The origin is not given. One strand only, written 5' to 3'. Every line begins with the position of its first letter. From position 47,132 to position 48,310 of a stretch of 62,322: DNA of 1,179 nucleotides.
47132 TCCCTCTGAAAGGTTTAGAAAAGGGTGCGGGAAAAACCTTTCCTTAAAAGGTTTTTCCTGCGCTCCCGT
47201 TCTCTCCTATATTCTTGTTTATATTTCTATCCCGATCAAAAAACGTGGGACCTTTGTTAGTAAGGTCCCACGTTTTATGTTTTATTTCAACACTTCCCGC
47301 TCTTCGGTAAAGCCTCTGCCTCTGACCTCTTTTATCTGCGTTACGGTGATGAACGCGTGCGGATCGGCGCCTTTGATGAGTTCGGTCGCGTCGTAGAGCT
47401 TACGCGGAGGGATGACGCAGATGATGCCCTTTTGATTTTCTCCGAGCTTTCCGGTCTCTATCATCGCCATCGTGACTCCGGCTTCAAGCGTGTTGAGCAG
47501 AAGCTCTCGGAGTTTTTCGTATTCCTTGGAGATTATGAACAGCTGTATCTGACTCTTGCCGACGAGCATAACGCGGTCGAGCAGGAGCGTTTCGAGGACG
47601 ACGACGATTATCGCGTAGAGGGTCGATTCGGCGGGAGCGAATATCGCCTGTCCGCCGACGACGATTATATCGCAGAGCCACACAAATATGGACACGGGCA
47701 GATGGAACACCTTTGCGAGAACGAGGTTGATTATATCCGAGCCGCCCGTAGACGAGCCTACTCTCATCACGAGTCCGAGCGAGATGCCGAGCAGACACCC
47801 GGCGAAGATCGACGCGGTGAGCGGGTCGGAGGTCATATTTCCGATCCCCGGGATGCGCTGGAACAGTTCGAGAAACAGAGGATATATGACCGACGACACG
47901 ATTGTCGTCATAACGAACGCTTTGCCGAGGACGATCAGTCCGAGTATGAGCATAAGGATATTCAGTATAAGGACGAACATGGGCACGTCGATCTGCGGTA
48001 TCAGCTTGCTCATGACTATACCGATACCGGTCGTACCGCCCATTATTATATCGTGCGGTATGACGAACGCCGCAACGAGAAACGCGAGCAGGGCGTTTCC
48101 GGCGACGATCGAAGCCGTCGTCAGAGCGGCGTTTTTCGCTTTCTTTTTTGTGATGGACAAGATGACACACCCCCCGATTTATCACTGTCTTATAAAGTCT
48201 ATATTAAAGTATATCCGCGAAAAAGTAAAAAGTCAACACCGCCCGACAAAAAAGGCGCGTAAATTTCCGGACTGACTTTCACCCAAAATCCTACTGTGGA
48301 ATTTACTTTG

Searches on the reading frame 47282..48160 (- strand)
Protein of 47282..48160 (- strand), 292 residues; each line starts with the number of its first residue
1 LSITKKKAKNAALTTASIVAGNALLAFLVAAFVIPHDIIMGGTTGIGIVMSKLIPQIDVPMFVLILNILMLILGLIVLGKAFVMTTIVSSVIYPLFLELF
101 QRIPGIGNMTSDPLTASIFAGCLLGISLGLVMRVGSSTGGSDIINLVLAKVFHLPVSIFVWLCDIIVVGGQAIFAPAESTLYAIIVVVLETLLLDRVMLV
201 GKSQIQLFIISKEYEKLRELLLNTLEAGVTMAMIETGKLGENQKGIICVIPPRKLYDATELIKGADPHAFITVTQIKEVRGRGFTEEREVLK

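Call 83: search_protein_families(library=pfam, proteins=[window:47282-48160:-], max_evalue=0.0001)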
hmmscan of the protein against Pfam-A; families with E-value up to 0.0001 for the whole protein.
window:47282-48160:- (292 aa): 2 families
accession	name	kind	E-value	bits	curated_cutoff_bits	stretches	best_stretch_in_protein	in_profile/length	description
PF02588.21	YitT_membrane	-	7.6e-46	156.5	24.3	1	17-220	4-203/205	Uncharacterised 5xTM membrane BCR, YitT family COG1284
PF10035.14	DUF2179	-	2.2e-11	43.8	22.8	1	228-281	2-55/55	Uncharacterized protein conserved in bacteria (DUF2179)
